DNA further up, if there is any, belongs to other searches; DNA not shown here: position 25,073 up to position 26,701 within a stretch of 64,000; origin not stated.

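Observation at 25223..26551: E1 (DdhC/ColD)-like 3-dehydrase with His replacing the PLP lysine and a Cys-rich insertion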

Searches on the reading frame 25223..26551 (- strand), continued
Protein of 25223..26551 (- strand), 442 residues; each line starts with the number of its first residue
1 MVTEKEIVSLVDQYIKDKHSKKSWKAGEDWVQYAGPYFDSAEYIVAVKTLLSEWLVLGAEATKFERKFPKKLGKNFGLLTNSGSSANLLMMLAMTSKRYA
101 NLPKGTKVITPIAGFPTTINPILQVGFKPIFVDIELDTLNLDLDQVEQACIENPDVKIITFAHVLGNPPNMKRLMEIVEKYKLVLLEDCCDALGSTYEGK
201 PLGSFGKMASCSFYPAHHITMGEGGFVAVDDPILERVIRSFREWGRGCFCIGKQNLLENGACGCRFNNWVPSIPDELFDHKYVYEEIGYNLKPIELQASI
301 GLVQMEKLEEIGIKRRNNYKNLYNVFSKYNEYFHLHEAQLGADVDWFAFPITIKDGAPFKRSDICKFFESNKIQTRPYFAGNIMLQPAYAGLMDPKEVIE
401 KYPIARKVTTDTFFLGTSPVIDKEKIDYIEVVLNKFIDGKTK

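Call 16: find_homologous_proteins(query=window:25223-26551:-, max_evalue=1e-30)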
Query window:25223-26551:- (442 aa): 7999 proteins with E <= 1e-30 among 8000 candidates; the best 120 are listed.
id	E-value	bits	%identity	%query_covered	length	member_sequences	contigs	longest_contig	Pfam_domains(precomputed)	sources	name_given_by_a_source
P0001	9.6e-280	946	90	99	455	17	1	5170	PF01041.24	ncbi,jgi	jgi:CDP-6-deoxy-D-xylo-4-hexulose-3-dehydrase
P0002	1.8e-270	915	86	100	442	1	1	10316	PF01041.24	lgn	-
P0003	1.0e-269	913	87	99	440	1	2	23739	PF01041.24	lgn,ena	-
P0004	1.4e-269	912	86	99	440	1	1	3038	PF01041.24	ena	-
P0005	3.2e-269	911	87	99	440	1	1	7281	PF01041.24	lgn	-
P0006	9.8e-267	903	86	99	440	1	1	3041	PF01041.24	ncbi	-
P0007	6.6e-264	894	86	98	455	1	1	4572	PF01041.24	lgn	-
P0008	2.8e-263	891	86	99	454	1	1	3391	PF01041.24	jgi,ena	jgi:CDP-6-deoxy-D-xylo-4-hexulose-3-dehydrase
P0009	6.1e-262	887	85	99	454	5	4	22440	PF01041.24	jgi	jgi:CDP-6-deoxy-D-xylo-4-hexulose-3-dehydrase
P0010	1.9e-261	885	85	99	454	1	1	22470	PF01041.24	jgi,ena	jgi:CDP-6-deoxy-D-xylo-4-hexulose-3-dehydrase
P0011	1.5e-260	882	83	98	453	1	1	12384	PF01041.24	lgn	-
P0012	4.7e-260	881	83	98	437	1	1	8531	PF01041.24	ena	-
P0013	1.1e-259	880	84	99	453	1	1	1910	PF01041.24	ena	-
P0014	1.2e-259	879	83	98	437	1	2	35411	PF01041.24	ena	-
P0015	1.3e-259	879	84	98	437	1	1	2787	PF01041.24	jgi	jgi:CDP-6-deoxy-D-xylo-4-hexulose-3-dehydrase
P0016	1.8e-259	879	84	98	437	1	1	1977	PF01041.24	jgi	jgi:CDP-6-deoxy-D-xylo-4-hexulose-3-dehydrase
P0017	1.9e-259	879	83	98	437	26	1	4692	PF01041.24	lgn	-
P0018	3.8e-259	878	83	98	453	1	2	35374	PF01041.24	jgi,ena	jgi:CDP-6-deoxy-D-xylo-4-hexulose-3-dehydrase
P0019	4.8e-259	878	84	98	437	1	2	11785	PF01041.24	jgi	-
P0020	5.2e-259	877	85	98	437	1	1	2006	PF01041.24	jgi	jgi:CDP-6-deoxy-D-xylo-4-hexulose-3-dehydrase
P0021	5.3e-259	877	83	98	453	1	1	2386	PF01041.24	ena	-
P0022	7.6e-259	877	83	98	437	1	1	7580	PF01041.24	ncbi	-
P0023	1.1e-258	876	83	98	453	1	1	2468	PF01041.24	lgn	-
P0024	1.7e-258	876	84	98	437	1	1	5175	PF01041.24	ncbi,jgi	jgi:CDP-6-deoxy-D-xylo-4-hexulose-3-dehydrase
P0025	1.8e-258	876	83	98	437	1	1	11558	PF01041.24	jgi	jgi:CDP-6-deoxy-D-xylo-4-hexulose-3-dehydrase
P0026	1.9e-258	876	83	98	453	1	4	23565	PF01041.24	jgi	-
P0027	2.3e-258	875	84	98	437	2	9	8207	PF01041.24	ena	-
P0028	2.4e-258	875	84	99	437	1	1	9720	PF01041.24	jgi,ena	jgi:CDP-6-deoxy-D-xylo-4-hexulose-3-dehydrase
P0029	2.6e-258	875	84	98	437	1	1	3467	PF01041.24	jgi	jgi:CDP-6-deoxy-D-xylo-4-hexulose-3-dehydrase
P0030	2.6e-258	875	84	98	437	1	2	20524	PF01041.24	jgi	jgi:CDP-6-deoxy-D-xylo-4-hexulose-3-dehydrase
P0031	3.0e-258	875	84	98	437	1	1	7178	PF01041.24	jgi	jgi:CDP-6-deoxy-D-xylo-4-hexulose-3-dehydrase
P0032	4.0e-258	874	83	99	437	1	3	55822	PF01041.24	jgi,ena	-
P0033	7.1e-258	874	83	98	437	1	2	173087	PF01041.24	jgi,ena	jgi:CDP-6-deoxy-D-xylo-4-hexulose-3-dehydrase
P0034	9.8e-258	873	84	98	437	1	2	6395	PF01041.24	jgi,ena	jgi:CDP-6-deoxy-D-xylo-4-hexulose-3-dehydrase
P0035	1.1e-257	873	84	98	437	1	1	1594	PF01041.24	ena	-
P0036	1.3e-257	873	83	98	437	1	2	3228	PF01041.24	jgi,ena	jgi:CDP-6-deoxy-D-xylo-4-hexulose-3-dehydrase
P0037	1.5e-257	873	83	98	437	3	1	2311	PF01041.24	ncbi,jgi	jgi:CDP-6-deoxy-D-xylo-4-hexulose-3-dehydrase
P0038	1.7e-257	872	83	99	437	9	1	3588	PF01041.24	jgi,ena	jgi:CDP-6-deoxy-D-xylo-4-hexulose-3-dehydrase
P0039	1.8e-257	872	83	99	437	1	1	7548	PF01041.24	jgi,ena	jgi:CDP-6-deoxy-D-xylo-4-hexulose-3-dehydrase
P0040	2.5e-257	872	83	99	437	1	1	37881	PF01041.24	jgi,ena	jgi:CDP-6-deoxy-D-xylo-4-hexulose-3-dehydrase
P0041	3.5e-257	871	83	98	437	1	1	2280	PF01041.24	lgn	-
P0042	3.6e-257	871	84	98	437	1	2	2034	PF01041.24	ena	-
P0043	4.2e-257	871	83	98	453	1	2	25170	PF01041.24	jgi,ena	jgi:CDP-6-deoxy-D-xylo-4-hexulose-3-dehydrase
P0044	4.5e-257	871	83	99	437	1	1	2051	PF01041.24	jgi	jgi:CDP-6-deoxy-D-xylo-4-hexulose-3-dehydrase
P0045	5.6e-257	871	84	98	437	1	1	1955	PF01041.24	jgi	jgi:CDP-6-deoxy-D-xylo-4-hexulose-3-dehydrase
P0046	6.4e-257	870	83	99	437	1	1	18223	PF01041.24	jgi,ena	jgi:CDP-6-deoxy-D-xylo-4-hexulose-3-dehydrase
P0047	8.5e-257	870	83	98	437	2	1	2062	PF01041.24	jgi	-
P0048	8.5e-257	870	83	98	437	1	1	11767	PF01041.24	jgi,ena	jgi:CDP-6-deoxy-D-xylo-4-hexulose-3-dehydrase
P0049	9.6e-257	870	83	98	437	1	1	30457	PF01041.24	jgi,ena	jgi:CDP-6-deoxy-D-xylo-4-hexulose-3-dehydrase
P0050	9.7e-257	870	82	98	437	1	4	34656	PF01041.24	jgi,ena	-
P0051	1.3e-256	869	83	99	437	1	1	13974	PF01041.24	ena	-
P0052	1.4e-256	869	82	98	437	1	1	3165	PF01041.24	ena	-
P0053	1.6e-256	869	83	98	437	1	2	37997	PF01041.24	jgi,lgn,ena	-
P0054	1.6e-256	869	83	99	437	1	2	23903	PF01041.24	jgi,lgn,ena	jgi:CDP-6-deoxy-D-xylo-4-hexulose-3-dehydrase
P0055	1.8e-256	869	83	99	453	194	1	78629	PF01041.24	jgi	-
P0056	2.7e-256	868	83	98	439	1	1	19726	PF01041.24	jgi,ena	jgi:CDP-6-deoxy-D-xylo-4-hexulose-3-dehydrase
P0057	3.0e-256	868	83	99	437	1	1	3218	PF01041.24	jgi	jgi:CDP-6-deoxy-D-xylo-4-hexulose-3-dehydrase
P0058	7.8e-256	867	82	98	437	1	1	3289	PF01041.24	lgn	-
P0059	1.8e-255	866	83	99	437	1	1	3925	PF01041.24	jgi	jgi:CDP-6-deoxy-D-xylo-4-hexulose-3-dehydrase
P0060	2.0e-255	866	83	98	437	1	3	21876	PF01041.24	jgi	jgi:CDP-6-deoxy-D-xylo-4-hexulose-3-dehydrase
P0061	2.5e-255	865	84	98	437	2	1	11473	PF01041.24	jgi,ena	-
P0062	3.0e-255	865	82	98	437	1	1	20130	PF01041.24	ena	-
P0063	3.4e-255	865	82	98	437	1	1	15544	PF01041.24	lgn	-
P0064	5.7e-255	864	82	98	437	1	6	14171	PF01041.24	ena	-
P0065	5.8e-255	864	83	98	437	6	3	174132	PF01041.24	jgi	jgi:CDP-6-deoxy-D-xylo-4-hexulose-3-dehydrase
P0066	6.2e-255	864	83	98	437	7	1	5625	PF01041.24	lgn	-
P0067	6.8e-255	864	82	98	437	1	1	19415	PF01041.24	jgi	-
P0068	1.6e-254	863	82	98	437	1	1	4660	PF01041.24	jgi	-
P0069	1.9e-254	862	83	98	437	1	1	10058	PF01041.24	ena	-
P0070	3.2e-254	862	81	98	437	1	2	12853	PF01041.24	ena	-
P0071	3.3e-254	862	81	98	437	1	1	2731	PF01041.24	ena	-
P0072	4.8e-254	861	81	98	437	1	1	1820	PF01041.24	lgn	-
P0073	5.2e-254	861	82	99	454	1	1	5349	PF01041.24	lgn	-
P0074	7.1e-254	860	82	99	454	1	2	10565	PF01041.24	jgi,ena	jgi:CDP-6-deoxy-D-xylo-4-hexulose-3-dehydrase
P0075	7.9e-254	860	83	99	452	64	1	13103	PF01041.24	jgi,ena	jgi:CDP-6-deoxy-D-xylo-4-hexulose-3-dehydrase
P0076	1.2e-253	860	83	98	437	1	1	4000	PF01041.24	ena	-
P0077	1.3e-253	860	83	98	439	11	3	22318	PF01041.24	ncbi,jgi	jgi:CDP-6-deoxy-D-xylo-4-hexulose-3-dehydrase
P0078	1.5e-253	859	82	98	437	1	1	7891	PF01041.24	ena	-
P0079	2.2e-253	859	81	98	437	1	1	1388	PF01041.24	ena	-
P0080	2.2e-253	859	82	98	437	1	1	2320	PF01041.24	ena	-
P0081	2.4e-253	859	83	98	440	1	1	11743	PF01041.24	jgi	-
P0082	3.4e-253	858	82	98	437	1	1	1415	PF01041.24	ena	-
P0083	3.7e-253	858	82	98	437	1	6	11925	PF01041.24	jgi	-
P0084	3.7e-253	858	82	98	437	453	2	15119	PF01041.24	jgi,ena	jgi:CDP-6-deoxy-D-xylo-4-hexulose-3-dehydrase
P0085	4.5e-253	858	82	99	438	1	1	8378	PF01041.24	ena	-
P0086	5.3e-253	858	82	98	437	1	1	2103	PF01041.24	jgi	-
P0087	5.9e-253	857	83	98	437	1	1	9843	PF01041.24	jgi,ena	jgi:CDP-6-deoxy-D-xylo-4-hexulose-3-dehydrase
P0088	6.4e-253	857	82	98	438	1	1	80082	PF01041.24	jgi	-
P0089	8.2e-253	857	81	98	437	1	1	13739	PF01041.24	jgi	jgi:CDP-6-deoxy-D-xylo-4-hexulose-3-dehydrase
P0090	9.2e-253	857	82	98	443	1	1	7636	PF01041.24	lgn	-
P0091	9.9e-253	857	81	98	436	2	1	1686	PF01041.24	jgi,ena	-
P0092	1.1e-252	857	82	98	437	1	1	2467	PF01041.24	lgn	-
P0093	1.4e-252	856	82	98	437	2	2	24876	PF01041.24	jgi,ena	jgi:CDP-6-deoxy-D-xylo-4-hexulose-3-dehydrase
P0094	1.5e-252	856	82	98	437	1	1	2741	PF01041.24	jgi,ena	jgi:CDP-6-deoxy-D-xylo-4-hexulose-3-dehydrase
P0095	2.0e-252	856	82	98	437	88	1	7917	PF01041.24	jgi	jgi:CDP-6-deoxy-D-xylo-4-hexulose-3-dehydrase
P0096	2.1e-252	856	81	98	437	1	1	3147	PF01041.24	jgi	jgi:CDP-6-deoxy-D-xylo-4-hexulose-3-dehydrase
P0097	2.2e-252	856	82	98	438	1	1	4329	PF01041.24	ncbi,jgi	jgi:CDP-6-deoxy-D-xylo-4-hexulose-3-dehydrase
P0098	2.3e-252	855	82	99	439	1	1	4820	PF01041.24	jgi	-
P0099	2.8e-252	855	82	98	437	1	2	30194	PF01041.24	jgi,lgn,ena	jgi:CDP-6-deoxy-D-xylo-4-hexulose-3-dehydrase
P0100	3.7e-252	855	82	98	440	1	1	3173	PF01041.24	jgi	jgi:CDP-6-deoxy-D-xylo-4-hexulose-3-dehydrase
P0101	4.1e-252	855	82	98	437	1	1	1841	PF01041.24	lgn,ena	-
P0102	4.6e-252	854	82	98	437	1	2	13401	PF01041.24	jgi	-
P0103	5.4e-252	854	82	98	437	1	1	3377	PF01041.24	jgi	jgi:CDP-6-deoxy-D-xylo-4-hexulose-3-dehydrase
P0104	5.5e-252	854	81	98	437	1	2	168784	PF01041.24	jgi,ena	jgi:CDP-6-deoxy-D-xylo-4-hexulose-3-dehydrase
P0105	5.7e-252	854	82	98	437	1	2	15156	PF01041.24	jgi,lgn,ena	jgi:CDP-6-deoxy-D-xylo-4-hexulose-3-dehydrase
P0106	9.1e-252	854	82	98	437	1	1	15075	PF01041.24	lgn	-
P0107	1.1e-251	853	82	98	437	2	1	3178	PF01041.24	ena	-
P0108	1.2e-251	853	81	98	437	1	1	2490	PF01041.24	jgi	jgi:CDP-6-deoxy-D-xylo-4-hexulose-3-dehydrase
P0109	1.3e-251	853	81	98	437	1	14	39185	PF01041.24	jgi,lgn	-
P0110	1.4e-251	853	81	98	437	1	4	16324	PF01041.24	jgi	jgi:CDP-6-deoxy-D-xylo-4-hexulose-3-dehydrase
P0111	1.4e-251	853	81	98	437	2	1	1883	PF01041.24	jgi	-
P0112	1.9e-251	852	82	98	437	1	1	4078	PF01041.24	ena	-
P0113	2.0e-251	852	81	98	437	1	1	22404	PF01041.24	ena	-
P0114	2.1e-251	852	81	98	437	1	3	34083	PF01041.24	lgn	-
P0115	2.1e-251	852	81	98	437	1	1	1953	PF01041.24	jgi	jgi:CDP-6-deoxy-D-xylo-4-hexulose-3-dehydrase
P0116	2.5e-251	852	81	98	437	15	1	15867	PF01041.24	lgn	-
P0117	2.6e-251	852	81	98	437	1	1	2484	PF01041.24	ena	-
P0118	2.7e-251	852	82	98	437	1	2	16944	PF01041.24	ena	-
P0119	2.7e-251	852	82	98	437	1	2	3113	PF01041.24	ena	-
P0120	2.8e-251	852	82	98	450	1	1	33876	PF01041.24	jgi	jgi:CDP-6-deoxy-D-xylo-4-hexulose-3-dehydrase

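Call 17: find_encoding_contigs(protein=P0033, flank=10000, max_places=2)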
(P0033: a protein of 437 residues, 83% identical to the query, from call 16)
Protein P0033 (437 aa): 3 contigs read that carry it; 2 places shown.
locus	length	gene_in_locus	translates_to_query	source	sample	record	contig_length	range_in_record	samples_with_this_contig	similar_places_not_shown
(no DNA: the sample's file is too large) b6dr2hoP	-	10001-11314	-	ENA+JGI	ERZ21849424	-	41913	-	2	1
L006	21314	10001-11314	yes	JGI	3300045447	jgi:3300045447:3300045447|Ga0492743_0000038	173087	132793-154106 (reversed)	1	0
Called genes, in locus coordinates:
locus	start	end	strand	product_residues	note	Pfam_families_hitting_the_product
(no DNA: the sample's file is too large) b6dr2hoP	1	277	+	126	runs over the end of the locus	?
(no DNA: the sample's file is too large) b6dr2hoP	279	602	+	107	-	-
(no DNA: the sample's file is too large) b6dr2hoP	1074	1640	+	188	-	-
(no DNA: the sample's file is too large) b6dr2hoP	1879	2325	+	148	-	-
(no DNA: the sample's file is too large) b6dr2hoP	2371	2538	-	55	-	PF23987:Phage_holin_10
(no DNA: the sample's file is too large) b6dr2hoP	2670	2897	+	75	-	-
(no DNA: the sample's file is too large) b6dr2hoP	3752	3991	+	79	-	-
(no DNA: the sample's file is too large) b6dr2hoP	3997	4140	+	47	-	-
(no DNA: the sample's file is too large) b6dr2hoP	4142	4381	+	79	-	-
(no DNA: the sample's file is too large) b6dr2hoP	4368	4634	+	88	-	-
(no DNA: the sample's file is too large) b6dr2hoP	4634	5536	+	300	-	PF12705:PDDEXK_1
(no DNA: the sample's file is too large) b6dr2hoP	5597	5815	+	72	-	-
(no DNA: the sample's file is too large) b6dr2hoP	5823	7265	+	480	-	PF00534:Glycos_transf_1, PF13692:Glyco_trans_1_4 (weak)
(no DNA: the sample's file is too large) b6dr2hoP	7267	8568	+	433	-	-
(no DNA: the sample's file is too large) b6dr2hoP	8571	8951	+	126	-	-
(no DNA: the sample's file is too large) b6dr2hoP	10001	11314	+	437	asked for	PF01041:DegT_DnrJ_EryC1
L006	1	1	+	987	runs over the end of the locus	PF13620:CarboxypepD_reg (weak), PF13715:CarbopepD_reg_2 (faint), PF25183:OMP_b-brl_4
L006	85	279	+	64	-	-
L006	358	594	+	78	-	-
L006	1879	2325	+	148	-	-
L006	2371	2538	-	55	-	PF23987:Phage_holin_10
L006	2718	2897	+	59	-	-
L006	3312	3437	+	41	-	-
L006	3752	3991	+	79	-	-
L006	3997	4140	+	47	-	-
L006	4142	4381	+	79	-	-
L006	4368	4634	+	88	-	-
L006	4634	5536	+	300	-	PF12705:PDDEXK_1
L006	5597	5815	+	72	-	-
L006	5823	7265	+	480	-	PF00534:Glycos_transf_1, PF13692:Glyco_trans_1_4 (weak)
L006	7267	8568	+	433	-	-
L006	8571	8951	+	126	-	-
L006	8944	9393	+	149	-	-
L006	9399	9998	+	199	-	PF00535:Glycos_transf_2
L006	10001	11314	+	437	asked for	PF01041:DegT_DnrJ_EryC1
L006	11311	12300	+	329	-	-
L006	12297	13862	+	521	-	PF00535:Glycos_transf_2 (faint)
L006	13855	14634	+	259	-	-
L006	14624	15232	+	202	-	PF11913:DUF3431 (weak)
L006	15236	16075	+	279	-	PF07993:NAD_binding_4 (faint), PF01370:Epimerase, PF16363:GDP_Man_Dehyd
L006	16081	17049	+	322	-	-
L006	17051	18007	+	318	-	PF01073:3Beta_HSD, PF01370:Epimerase, PF02719:Polysacc_synt_2 (faint), PF04321:RmlD_sub_bind, PF16363:GDP_Man_Dehyd, PF07993:NAD_binding_4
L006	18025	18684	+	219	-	-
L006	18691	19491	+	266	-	PF03328:HpcH_HpaI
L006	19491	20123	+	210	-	PF01370:Epimerase (weak), PF04321:RmlD_sub_bind (weak), PF00106:adh_short, PF13561:adh_short_C2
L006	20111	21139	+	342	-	PF01761:DHQ_synthase, PF24621:DHQS_C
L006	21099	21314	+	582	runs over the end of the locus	PF02776:TPP_enzyme_N, PF00205:TPP_enzyme_M, PF02775:TPP_enzyme_C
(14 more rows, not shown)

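Call 18: find_encoding_contigs(protein=P0104, flank=10000, max_places=2)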
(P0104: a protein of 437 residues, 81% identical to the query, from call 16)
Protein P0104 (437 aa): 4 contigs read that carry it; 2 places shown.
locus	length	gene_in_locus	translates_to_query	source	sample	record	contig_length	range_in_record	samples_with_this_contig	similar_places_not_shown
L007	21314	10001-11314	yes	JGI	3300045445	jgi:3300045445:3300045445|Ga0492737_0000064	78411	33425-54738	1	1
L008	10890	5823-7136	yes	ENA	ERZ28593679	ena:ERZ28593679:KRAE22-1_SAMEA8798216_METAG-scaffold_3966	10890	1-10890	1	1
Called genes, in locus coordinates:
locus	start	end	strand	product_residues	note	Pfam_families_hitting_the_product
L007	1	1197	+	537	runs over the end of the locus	PF00118:Cpn60_TCP1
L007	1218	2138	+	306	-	PF05496:RuvB_N (weak), PF13173:AAA_14 (weak), PF13401:AAA_22 (faint), PF00004:AAA, PF13177:DNA_pol3_delta2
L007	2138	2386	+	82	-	-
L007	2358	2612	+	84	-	-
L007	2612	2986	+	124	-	-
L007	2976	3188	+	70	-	-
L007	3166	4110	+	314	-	PF12705:PDDEXK_1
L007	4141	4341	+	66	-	-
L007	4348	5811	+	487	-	PF00534:Glycos_transf_1, PF13692:Glyco_trans_1_4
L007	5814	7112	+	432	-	-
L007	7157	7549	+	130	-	-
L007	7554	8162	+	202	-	PF00535:Glycos_transf_2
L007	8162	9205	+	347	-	PF01370:Epimerase, PF02719:Polysacc_synt_2, PF04321:RmlD_sub_bind, PF16363:GDP_Man_Dehyd, PF07993:NAD_binding_4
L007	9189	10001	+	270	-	-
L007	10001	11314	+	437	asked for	PF01041:DegT_DnrJ_EryC1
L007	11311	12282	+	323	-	PF01370:Epimerase, PF04321:RmlD_sub_bind (weak), PF16363:GDP_Man_Dehyd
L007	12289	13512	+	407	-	PF13489:Methyltransf_23, PF08484:Methyltransf_14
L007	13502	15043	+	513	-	-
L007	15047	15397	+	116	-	-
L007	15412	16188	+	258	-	-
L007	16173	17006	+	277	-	-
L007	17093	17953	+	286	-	PF01073:3Beta_HSD (weak), PF01370:Epimerase, PF16363:GDP_Man_Dehyd, PF02719:Polysacc_synt_2 (faint), PF04321:RmlD_sub_bind, PF07993:NAD_binding_4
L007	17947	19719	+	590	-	PF02776:TPP_enzyme_N, PF00205:TPP_enzyme_M, PF02775:TPP_enzyme_C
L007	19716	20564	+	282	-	PF01118:Semialdhyde_dh, PF09290:AcetDehyd-dimer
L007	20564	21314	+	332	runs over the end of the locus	PF00682:HMGL-like, PF07836:DmpG_comm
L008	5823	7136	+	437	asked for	PF01041:DegT_DnrJ_EryC1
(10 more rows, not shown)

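Call 22: get_annotated_region(hit=H6, flank=9000)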
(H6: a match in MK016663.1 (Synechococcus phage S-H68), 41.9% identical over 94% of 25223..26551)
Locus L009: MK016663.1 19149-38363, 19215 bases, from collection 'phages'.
description: Synechococcus phage S-H68, partial genome.
organism: Synechococcus phage S-H68 (NCBI taxid 2545436)
taxonomy: Viruses; Duplodnaviria; Heunggongvirae; Uroviricota; Caudoviricetes; Kyanoviridae
host: Synechococcus sp. LTWRED; source: -; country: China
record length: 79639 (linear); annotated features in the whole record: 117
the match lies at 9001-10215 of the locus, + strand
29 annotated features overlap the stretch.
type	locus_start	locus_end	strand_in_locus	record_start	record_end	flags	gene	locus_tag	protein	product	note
CDS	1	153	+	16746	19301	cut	-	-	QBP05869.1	baseplate wedge tail fiber connector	Phage baseplate wedge tail fiber connector (T4-like gp9)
CDS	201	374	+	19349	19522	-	-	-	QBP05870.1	hypothetical protein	-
CDS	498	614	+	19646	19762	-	-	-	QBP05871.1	hypothetical protein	-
CDS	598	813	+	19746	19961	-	-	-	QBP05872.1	hypothetical protein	-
CDS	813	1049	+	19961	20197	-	-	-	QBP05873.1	hypothetical protein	T4-like phage protein, T4 GC0250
CDS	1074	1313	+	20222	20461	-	-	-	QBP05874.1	hypothetical protein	-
CDS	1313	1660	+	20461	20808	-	-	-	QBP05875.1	hypothetical protein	-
CDS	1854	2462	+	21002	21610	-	-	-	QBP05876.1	hypothetical protein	-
CDS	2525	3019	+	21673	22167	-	-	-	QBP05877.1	glycerol-3-phosphate cytidylyltransferase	-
CDS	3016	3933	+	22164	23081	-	-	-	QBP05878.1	dTDP-glucose 4,6-dehydratase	-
CDS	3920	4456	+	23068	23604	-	-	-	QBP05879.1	dTDP-4-dehydrorhamnose 3,5-epimerase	-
CDS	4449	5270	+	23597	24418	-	-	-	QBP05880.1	NAD-dependent epimerase/dehydratase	-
CDS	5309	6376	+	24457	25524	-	-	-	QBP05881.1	UDP-glucose 4-epimerase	-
CDS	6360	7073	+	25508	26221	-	-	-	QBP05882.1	hypothetical protein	-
CDS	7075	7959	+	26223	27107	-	-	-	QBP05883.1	hypothetical protein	-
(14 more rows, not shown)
